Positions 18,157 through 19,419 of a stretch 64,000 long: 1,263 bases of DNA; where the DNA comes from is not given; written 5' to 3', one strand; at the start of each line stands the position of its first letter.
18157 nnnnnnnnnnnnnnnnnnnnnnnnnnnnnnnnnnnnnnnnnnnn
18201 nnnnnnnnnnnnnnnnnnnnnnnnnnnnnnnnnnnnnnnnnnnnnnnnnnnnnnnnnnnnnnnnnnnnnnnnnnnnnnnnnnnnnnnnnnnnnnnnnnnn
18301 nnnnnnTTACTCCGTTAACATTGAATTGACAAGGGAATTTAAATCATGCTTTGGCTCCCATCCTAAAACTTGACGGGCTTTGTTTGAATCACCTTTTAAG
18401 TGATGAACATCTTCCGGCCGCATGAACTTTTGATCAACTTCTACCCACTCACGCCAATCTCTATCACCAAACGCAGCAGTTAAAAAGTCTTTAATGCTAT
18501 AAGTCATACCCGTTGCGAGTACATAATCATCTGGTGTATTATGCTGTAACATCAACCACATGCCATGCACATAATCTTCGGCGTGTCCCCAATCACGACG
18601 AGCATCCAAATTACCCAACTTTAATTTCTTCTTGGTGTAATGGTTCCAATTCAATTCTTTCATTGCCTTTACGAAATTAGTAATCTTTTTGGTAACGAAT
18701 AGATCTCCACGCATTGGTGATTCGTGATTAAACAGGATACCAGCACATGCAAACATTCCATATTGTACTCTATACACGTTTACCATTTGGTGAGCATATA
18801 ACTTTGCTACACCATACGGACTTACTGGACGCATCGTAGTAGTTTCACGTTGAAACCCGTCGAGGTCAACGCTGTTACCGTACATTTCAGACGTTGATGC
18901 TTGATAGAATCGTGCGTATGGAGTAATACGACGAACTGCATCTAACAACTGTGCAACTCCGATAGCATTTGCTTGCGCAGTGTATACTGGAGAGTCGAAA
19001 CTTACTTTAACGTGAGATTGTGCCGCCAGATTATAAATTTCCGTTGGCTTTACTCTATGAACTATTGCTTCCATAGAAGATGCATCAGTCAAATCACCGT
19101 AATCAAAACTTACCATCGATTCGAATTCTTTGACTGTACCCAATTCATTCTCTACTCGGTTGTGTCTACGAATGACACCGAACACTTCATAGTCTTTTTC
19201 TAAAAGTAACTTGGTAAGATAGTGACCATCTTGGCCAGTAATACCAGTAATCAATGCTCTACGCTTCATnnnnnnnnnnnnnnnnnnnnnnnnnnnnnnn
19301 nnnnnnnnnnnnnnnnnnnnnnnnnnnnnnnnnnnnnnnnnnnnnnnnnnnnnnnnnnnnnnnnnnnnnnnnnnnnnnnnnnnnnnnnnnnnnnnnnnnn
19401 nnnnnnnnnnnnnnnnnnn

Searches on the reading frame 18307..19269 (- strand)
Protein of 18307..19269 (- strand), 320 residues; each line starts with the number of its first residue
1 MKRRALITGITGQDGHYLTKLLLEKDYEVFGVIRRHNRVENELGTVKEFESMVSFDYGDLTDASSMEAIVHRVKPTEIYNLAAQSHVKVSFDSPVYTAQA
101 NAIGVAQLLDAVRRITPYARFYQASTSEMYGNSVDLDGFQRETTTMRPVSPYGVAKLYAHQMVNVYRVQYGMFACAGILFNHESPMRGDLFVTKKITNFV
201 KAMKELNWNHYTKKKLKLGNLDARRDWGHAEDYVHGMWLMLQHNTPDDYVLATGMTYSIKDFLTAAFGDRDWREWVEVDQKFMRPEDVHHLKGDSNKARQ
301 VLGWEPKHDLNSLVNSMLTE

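Call 65: search_protein_families(library=pfam, proteins=[window:18307-19269:-], max_evalue=0.0001)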
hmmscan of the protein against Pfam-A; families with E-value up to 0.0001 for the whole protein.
window:18307-19269:- (320 aa): 4 families
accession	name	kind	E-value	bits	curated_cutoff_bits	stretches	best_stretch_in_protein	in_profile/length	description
PF16363.11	GDP_Man_Dehyd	-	8.2e-114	380.9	27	1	6-317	1-332/332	GDP-mannose 4,6 dehydratase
PF01370.27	Epimerase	-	1.5e-65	221.4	20.9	1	5-251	1-239/240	NAD dependent epimerase/dehydratase family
PF04321.23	RmlD_sub_bind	-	2.2e-10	40.5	27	1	4-178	2-151/287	RmlD substrate binding domain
PF02719.21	Polysacc_synt_2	-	5.2e-06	26.3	20.2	1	6-113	2-116/293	Polysaccharide biosynthesis protein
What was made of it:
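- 18307..19269 (-): GDP-mannose 4,6-dehydratase. Candidate supplier of the 4-keto-6-deoxy substrate (inferred partner). PF16363 full length, 8e-114 (call 65).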

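Call 79: search_solved_structures(query=window:18307-19269:-, max_evalue=1e-20)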
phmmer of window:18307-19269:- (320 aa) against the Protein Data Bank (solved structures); distinct sequences matched with E-value up to 1e-20: 13.
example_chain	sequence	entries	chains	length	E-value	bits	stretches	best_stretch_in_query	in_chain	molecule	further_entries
1n7g_A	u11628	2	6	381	9.4e-88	297.7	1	3-319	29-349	GDP-D-mannose-4,6-dehydratase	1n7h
1rpn_A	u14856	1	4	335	1.5e-87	297.1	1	1-318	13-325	GDP-mannose 4,6-dehydratase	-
7kf3_A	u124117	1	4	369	2.2e-87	296.5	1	1-320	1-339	GDP-mannose 4,6-dehydratase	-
6gpj_A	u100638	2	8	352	4.2e-85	289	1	1-267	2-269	GDP-mannose 4,6 dehydratase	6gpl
1t2a_A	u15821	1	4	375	5.5e-85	288.6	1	1-267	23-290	GDP-mannose 4,6 dehydratase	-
5in4_A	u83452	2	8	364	9.2e-85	287.9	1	4-267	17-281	GDP-mannose 4,6 dehydratase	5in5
6gpk_A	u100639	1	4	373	1.4e-84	287.3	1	1-267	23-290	GDP-mannose 4,6 dehydratase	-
6q94_B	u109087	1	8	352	1.5e-84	287.2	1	1-267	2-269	GDP-mannose 4,6 dehydratase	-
2z1m_A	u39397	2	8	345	2.5e-83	283.2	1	3-318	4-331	GDP-D-mannose dehydratase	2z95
1db3_A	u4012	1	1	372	2.1e-82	280.1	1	4-266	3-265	GDP-MANNOSE 4,6-DEHYDRATASE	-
5uzh_A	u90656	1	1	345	4.6e-81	275.8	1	4-318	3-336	NafoA.00085.b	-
2pk3_A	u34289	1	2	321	7.1e-35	124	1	3-311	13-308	GDP-6-deoxy-D-lyxo-4-hexulose reductase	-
7us5_A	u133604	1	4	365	3.4e-30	108.6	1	1-318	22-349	GDP-D-GLYCERO-D-MANNO-HEPTOSE 4,6-DEHYDRATASE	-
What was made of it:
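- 18307..19269 (-): PDB GMDs at about 1e-87 (call 79).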
